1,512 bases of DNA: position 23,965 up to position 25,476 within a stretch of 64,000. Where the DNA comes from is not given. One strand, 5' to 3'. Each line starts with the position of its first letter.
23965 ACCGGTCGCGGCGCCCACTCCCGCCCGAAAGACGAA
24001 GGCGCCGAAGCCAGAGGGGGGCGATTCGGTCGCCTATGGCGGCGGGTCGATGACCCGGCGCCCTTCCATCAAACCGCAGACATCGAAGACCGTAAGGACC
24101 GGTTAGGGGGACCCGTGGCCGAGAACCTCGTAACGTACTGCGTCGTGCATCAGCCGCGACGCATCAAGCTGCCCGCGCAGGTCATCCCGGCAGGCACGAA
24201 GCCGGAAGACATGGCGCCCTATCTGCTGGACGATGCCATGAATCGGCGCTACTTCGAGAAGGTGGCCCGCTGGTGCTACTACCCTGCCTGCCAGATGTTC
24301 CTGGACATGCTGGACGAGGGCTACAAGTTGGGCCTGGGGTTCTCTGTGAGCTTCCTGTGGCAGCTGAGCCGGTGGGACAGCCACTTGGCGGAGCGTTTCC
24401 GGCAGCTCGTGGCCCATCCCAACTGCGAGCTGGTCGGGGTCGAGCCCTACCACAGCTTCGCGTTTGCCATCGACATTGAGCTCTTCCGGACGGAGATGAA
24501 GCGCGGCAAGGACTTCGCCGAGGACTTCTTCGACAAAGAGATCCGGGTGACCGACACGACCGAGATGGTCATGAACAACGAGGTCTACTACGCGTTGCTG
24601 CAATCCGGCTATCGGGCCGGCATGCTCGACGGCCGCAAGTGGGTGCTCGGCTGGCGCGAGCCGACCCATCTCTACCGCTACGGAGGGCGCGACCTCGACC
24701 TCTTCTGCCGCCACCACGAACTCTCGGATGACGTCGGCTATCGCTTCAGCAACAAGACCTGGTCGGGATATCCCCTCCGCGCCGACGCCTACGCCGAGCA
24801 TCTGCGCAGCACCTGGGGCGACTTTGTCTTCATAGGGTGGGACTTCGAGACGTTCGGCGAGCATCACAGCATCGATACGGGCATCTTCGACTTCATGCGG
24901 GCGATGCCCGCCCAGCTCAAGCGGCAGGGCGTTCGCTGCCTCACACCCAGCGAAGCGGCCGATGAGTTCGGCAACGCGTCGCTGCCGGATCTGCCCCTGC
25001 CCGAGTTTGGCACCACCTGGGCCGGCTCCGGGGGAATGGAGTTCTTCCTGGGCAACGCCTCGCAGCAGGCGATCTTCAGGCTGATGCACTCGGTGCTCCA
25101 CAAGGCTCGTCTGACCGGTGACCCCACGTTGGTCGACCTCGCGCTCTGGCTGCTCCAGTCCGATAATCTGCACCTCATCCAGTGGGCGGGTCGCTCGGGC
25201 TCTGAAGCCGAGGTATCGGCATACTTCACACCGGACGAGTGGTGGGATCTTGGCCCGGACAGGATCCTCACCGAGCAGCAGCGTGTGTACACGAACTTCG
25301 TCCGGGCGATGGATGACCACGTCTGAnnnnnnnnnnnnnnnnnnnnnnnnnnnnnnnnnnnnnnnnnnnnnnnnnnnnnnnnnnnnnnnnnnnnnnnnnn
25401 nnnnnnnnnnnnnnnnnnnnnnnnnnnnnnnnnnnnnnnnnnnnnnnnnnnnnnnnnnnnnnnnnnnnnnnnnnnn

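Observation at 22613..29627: Tightly coupled operon GT4 - GH57-like - GH57 - SAM hydroxide adenosyltransferase - RlmN with N-terminal extension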

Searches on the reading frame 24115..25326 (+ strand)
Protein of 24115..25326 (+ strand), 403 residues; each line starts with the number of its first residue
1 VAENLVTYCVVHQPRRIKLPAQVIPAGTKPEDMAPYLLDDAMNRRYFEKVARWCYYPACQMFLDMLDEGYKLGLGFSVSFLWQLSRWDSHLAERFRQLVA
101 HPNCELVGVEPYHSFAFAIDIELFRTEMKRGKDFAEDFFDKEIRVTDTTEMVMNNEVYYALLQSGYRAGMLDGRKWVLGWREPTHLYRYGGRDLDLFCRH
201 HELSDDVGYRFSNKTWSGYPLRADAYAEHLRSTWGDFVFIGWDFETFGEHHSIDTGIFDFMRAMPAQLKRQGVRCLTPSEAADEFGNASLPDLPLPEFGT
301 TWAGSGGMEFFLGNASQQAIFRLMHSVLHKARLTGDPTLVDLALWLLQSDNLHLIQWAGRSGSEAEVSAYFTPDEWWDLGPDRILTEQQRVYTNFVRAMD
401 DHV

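Call 7: search_protein_families(library=pfam, proteins=[window:24115-25326:+], max_evalue=0.01)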
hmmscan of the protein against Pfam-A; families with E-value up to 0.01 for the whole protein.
window:24115-25326:+ (403 aa): 1 family
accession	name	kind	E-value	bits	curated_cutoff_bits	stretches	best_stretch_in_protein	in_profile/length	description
PF03065.20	Glyco_hydro_57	-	3e-43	148.6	21.2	1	36-293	29-290/291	Glycosyl hydrolase family 57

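Call 8: search_protein_families(library=ncbifam, proteins=[window:24115-25326:+], max_evalue=0.01)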
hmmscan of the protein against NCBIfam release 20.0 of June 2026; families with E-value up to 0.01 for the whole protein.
window:24115-25326:+ (403 aa): 0 families

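Call 33: search_solved_structures(query=window:24115-25326:+, max_evalue=0.01, show_alignments=2)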
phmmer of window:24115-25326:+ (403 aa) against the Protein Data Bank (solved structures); distinct sequences matched with E-value up to 0.01: 0.

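Call 48: search_protein_representatives(protein=window:24115-25326:+)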
Query: 403 residues. Proteins with E-value up to 0.001 (for the whole library): 907; up to 1e-10: 577; up to 1e-30: 147. The best 150 are listed.
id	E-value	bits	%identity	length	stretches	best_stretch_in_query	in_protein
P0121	9.4e-140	482.7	55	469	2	195-402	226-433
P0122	9.5e-133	459.6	53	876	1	4-398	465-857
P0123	4.8e-132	457.3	52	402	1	1-402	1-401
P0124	7.6e-132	456.7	51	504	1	1-397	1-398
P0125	3.1e-125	434.9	48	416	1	1-403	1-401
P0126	3.2e-122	424.9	78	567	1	100-337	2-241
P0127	1.4e-118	412.9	72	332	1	79-340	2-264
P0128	3.9e-107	375.3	91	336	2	1-164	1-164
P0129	2.5e-105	369.3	47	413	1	2-396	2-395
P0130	6.8e-105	367.9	60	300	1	135-402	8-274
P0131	3.3e-100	352.4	45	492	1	1-399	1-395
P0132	1.2e-91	324.2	91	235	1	42-192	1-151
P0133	3.4e-91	322.8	60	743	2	128-372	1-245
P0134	5.7e-90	318.7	43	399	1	1-400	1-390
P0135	7.8e-90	318.3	76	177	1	42-218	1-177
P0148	5.5e-59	216.6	36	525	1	9-374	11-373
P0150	2.1e-53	198.2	34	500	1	5-373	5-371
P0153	9.5e-52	192.8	33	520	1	3-373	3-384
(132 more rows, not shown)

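Call 49: search_protein_families(library=pfam, proteins=[P0122, P0121, P0124, P0133, P0126, P0131, P0148, P0150, P0153], max_evalue=0.001)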
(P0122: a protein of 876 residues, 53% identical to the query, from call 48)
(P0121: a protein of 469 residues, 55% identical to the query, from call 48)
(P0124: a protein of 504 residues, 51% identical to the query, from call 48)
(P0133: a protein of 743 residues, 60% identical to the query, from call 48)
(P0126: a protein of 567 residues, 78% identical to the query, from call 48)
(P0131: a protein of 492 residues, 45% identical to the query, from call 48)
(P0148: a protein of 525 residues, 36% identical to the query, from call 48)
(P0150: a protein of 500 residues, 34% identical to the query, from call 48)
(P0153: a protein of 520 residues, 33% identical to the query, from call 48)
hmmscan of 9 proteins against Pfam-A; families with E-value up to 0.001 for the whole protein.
P0122 (876 aa): 6 families
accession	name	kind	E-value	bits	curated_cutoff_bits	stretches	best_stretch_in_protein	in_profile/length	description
PF03065.20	Glyco_hydro_57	-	5.2e-49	167.6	21.2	1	472-749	6-286/291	Glycosyl hydrolase family 57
PF00534.26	Glycos_transf_1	-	1.8e-15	57.3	26.4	1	246-423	16-171/172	Glycosyl transferases group 1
PF13692.12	Glyco_trans_1_4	-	3e-10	41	27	1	250-409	6-141/142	Glycosyl transferases group 1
PF13439.12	Glyco_transf_4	-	1.7e-09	38.3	28.5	0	47-88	2-50/170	Glycosyltransferase Family 4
PF13524.12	Glyco_trans_1_2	-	2e-05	25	25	1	343-438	43-143/144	Glycosyl transferase-like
PF20706.3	GT4-conflict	-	0.00035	20.1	26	0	340-370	275-305/385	Family 4 Glycosyltransferase in conflict systems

P0121 (469 aa): 1 family
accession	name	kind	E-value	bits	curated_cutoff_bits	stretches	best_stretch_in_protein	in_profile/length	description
PF03065.20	Glyco_hydro_57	-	3.9e-44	151.5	21.2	1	7-324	2-290/291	Glycosyl hydrolase family 57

P0124 (504 aa): 1 family
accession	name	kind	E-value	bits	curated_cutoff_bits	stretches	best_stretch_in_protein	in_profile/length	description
PF03065.20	Glyco_hydro_57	-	3.2e-49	168.2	21.2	1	11-289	6-286/291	Glycosyl hydrolase family 57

P0133 (743 aa): 1 family
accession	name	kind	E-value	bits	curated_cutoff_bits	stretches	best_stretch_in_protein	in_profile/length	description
PF03065.20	Glyco_hydro_57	-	9.4e-66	222.5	21.2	3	487-678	94-229/291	Glycosyl hydrolase family 57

P0126 (567 aa): 1 family
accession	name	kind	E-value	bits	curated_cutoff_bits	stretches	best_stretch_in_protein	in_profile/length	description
PF03065.20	Glyco_hydro_57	-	8.2e-33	114.4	21.2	2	5-165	102-258/291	Glycosyl hydrolase family 57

P0131 (492 aa): 1 family
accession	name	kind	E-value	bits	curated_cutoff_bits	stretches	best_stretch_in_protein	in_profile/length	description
PF03065.20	Glyco_hydro_57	-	3.7e-34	118.8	21.2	1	8-285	3-285/291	Glycosyl hydrolase family 57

P0148 (525 aa): 2 families
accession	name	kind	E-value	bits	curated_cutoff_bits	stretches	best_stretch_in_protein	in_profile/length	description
PF03065.20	Glyco_hydro_57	-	1.2e-83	281.2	21.2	1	8-296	1-290/291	Glycosyl hydrolase family 57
PF01522.26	Polysacc_deac_1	-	6e-05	23.4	23.1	1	87-172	47-124/124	Polysaccharide deacetylase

P0150 (500 aa): 1 family
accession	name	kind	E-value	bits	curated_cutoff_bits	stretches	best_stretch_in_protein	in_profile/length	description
PF03065.20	Glyco_hydro_57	-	3e-76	257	21.2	1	6-295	1-291/291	Glycosyl hydrolase family 57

P0153 (520 aa): 2 families
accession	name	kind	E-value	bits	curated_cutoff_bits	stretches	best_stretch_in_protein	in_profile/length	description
PF03065.20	Glyco_hydro_57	-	3.2e-76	256.9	21.2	1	7-307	2-291/291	Glycosyl hydrolase family 57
PF19027.5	DUF5752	-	4.3e-05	23.4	23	0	429-514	4-105/208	Family of unknown function (DUF5752)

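Call 52: find_related_loci(query=A3, collection=metagenome_contigs, flank=10000)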
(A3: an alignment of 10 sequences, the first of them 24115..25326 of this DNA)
Query A3 (403 aa) in metagenome_contigs; peptide patterns used: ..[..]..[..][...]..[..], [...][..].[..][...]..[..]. (x = any residue, [..] = any of these).
600 stretches matched a pattern (row limit reached: there are more); 545 encode a relative of the query (tblastn E <= 1e-3); the best 80 are kept; 80 distinct loci.
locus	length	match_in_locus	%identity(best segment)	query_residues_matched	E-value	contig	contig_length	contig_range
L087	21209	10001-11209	84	1-403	0e+0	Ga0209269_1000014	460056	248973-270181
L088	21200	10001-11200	83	1-400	0e+0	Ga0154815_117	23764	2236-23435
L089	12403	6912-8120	84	1-403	0e+0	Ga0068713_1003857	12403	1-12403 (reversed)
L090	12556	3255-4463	82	1-403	0e+0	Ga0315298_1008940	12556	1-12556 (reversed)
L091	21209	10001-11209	83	1-403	0e+0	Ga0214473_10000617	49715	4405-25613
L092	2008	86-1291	81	1-403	0e+0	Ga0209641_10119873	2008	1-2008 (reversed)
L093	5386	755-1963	83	1-403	0e+0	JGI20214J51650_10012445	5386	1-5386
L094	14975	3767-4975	82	1-403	0e+0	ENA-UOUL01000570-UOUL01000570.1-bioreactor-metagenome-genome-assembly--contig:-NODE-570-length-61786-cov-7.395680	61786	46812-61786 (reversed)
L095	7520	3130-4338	80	1-403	0e+0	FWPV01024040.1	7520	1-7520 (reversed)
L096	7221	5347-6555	82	1-403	0e+0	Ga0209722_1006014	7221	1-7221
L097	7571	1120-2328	79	1-403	0e+0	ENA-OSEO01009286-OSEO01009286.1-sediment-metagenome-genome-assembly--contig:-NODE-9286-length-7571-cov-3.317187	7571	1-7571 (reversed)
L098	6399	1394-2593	82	1-400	0e+0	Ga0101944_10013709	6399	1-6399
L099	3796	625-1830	79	1-403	0e+0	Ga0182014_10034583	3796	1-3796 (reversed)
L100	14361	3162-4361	82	1-400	0e+0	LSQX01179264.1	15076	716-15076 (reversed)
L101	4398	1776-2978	76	1-402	0e+0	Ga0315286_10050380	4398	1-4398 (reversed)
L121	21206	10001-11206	59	1-403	1e-162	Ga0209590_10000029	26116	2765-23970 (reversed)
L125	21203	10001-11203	59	1-403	2e-162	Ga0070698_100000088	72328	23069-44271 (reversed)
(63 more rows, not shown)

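Call 56: search_protein_families(library=pfam, proteins=[L121:11216-14899:+, L121:14992-17049:-, L121:17084-19609:+, L121:7574-8620:-, L121:6658-7530:+, L125:16302-18014:+, L125:18168-19148:+, L125:19148-20149:+, L125:7874-8701:+, L125:6717-7883:-], max_evalue=0.0001)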
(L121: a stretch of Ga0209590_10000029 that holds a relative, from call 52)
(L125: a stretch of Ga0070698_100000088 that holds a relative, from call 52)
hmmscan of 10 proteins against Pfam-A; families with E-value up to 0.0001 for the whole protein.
L121:11216-14899:+ (1227 aa): 6 families
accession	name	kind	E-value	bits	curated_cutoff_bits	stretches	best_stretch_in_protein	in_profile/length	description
PF08323.17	Glyco_transf_5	-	2.3e-67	227.6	22.7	1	742-975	1-238/239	Starch synthase catalytic domain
PF03065.20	Glyco_hydro_57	-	1.3e-64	218.8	21.2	1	7-422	1-286/291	Glycosyl hydrolase family 57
PF00534.26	Glycos_transf_1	-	3.4e-15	56.5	26.4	1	1027-1167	11-148/172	Glycosyl transferases group 1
PF13692.12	Glyco_trans_1_4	-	2.2e-11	44.6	27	1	1032-1174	2-139/142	Glycosyl transferases group 1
PF13579.12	Glyco_trans_4_4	-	4.8e-09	37.2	29.7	1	757-961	1-142/158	Glycosyl transferase 4-like domain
PF13439.12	Glyco_transf_4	-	6.9e-09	36.4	28.5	0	757-812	2-59/170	Glycosyltransferase Family 4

L121:14992-17049:- (685 aa): 2 families
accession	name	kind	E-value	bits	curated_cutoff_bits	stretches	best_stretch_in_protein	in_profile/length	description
PF00343.26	Phosphorylase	-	1e-20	74.1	27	1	248-580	219-579/713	Carbohydrate phosphorylase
PF11897.13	DUF3417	-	1.1e-20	74.5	25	1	4-103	7-109/109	Protein of unknown function (DUF3417)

L121:17084-19609:+ (841 aa): 8 families
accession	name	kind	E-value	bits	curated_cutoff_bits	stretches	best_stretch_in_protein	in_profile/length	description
PF00483.29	NTP_transferase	-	1.9e-56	191.8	21.2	1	2-230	1-241/245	Nucleotidyl transferase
PF02878.22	PGM_PMM_I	-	8e-19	68.1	22.5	1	383-510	3-135/138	Phosphoglucomutase/phosphomannomutase, alpha/beta/alpha domain I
PF25084.1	LbH_EIF2B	-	3.7e-18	65.9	54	1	247-351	2-105/105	EIF2B subunit epsilon LbH domain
PF02879.22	PGM_PMM_II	-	2.6e-12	47.6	29.3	1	530-631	1-103/103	Phosphoglucomutase/phosphomannomutase, alpha/beta/alpha domain II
PF12804.13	NTP_transf_3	-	7.6e-10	39.6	27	1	3-118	1-108/160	MobA-like NTP transferase domain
PF00132.30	Hexapep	-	1.3e-06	28.3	27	0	331-363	2-34/36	Bacterial transferase hexapeptide (six repeats)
PF24894.1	Hexapep_GlmU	-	4.4e-06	27.2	23.3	0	269-331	21-81/104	GlmU-like, C-terminal hexapeptide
PF02880.22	PGM_PMM_III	-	5.4e-05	23.7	20.7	0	638-740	4-110/115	Phosphoglucomutase/phosphomannomutase, alpha/beta/alpha domain III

L121:7574-8620:- (348 aa): 0 families

L121:6658-7530:+ (290 aa): 3 families
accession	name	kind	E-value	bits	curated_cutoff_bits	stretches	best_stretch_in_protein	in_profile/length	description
PF00561.26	Abhydrolase_1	-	6e-27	95.3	25.8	1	28-277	3-245/245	alpha/beta hydrolase fold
PF12697.13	Abhydrolase_6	-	4.8e-20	73.6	26.3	1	29-282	2-216/217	Alpha/beta hydrolase family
PF12146.15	Hydrolase_4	-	2.9e-11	43.6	27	1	27-121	6-103/239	Serine aminopeptidase, S33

L125:16302-18014:+ (570 aa): 1 family
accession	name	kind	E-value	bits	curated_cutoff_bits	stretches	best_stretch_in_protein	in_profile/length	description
PF00496.27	SBP_bac_5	-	2.5e-66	224.7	32.4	1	87-459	2-358/368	Bacterial extracellular solute-binding proteins, family 5 Middle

L125:18168-19148:+ (326 aa): 2 families
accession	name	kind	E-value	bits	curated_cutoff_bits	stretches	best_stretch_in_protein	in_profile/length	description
PF00528.27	BPD_transp_1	-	1.8e-38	132.6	26.4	1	119-325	1-183/184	Binding-protein-dependent transport system inner membrane component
PF19300.4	BPD_transp_1_N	-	4.1e-07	30.6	23.8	1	1-105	1-111/114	Binding-prot-dependent transport system membrane comp, N-term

L125:19148-20149:+ (333 aa): 2 families
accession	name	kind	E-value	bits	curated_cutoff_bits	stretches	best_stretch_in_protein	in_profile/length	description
PF00528.27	BPD_transp_1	-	1.6e-32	113.1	26.4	1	149-333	2-183/184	Binding-protein-dependent transport system inner membrane component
PF12911.12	OppC_N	-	5.3e-09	36.3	23.9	1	54-105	2-53/53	N-terminal TM domain of oligopeptide transport permease C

L125:7874-8701:+ (275 aa): 1 family
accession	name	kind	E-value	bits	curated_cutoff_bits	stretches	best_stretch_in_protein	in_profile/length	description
PF00459.30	Inositol_P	-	8.6e-27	94.7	27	1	29-252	28-254/271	Inositol monophosphatase family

L125:6717-7883:- (388 aa): 2 families
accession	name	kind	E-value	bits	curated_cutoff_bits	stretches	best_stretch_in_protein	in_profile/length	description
PF04188.19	Mannosyl_trans2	-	2.5e-08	34.2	22.4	1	71-237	60-241/443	Mannosyltransferase (PIG-V)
PF13231.12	PMT_2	-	4.3e-06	27.5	26.1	1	99-230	4-145/160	Dolichyl-phosphate-mannose-protein mannosyltransferase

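Call 61: find_homologous_proteins(query=L121:10001-11209:+, max_evalue=1e-20)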
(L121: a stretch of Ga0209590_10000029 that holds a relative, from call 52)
Query L121:10001-11209:+ (403 aa): 1491 proteins with E <= 1e-20 among 6780 candidates; the best 120 are listed.
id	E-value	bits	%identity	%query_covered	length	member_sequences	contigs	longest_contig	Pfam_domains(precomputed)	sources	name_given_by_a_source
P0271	2.5e-278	941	100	100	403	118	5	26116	PF03065.21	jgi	-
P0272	3.2e-269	911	97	100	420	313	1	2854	PF03065.21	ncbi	-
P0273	3.8e-239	812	89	95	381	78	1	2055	PF03065.21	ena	-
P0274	3.1e-234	796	84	100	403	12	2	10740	PF03065.21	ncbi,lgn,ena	-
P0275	5.6e-232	788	83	100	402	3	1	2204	PF03065.21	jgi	jgi:alpha-amylase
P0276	7.3e-232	788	81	100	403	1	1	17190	PF03065.21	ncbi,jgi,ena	-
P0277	7.9e-232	788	81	100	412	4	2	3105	PF03065.21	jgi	-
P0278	2.9e-231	786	82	100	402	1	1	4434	PF03065.21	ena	-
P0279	3.4e-231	786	81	100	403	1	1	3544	PF03065.21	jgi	jgi:alpha-amylase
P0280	5.4e-231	785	82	100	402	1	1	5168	PF03065.21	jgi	-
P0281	7.5e-231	785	81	100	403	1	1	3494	PF03065.21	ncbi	-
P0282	1.8e-230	783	82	99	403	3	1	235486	PF03065.21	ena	-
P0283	2.1e-230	783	82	100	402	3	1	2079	PF03065.21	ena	-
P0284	1.3e-229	780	81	100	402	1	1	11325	PF03065.21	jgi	jgi:alpha-amylase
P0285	1.5e-229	780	81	100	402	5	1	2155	PF03065.21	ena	-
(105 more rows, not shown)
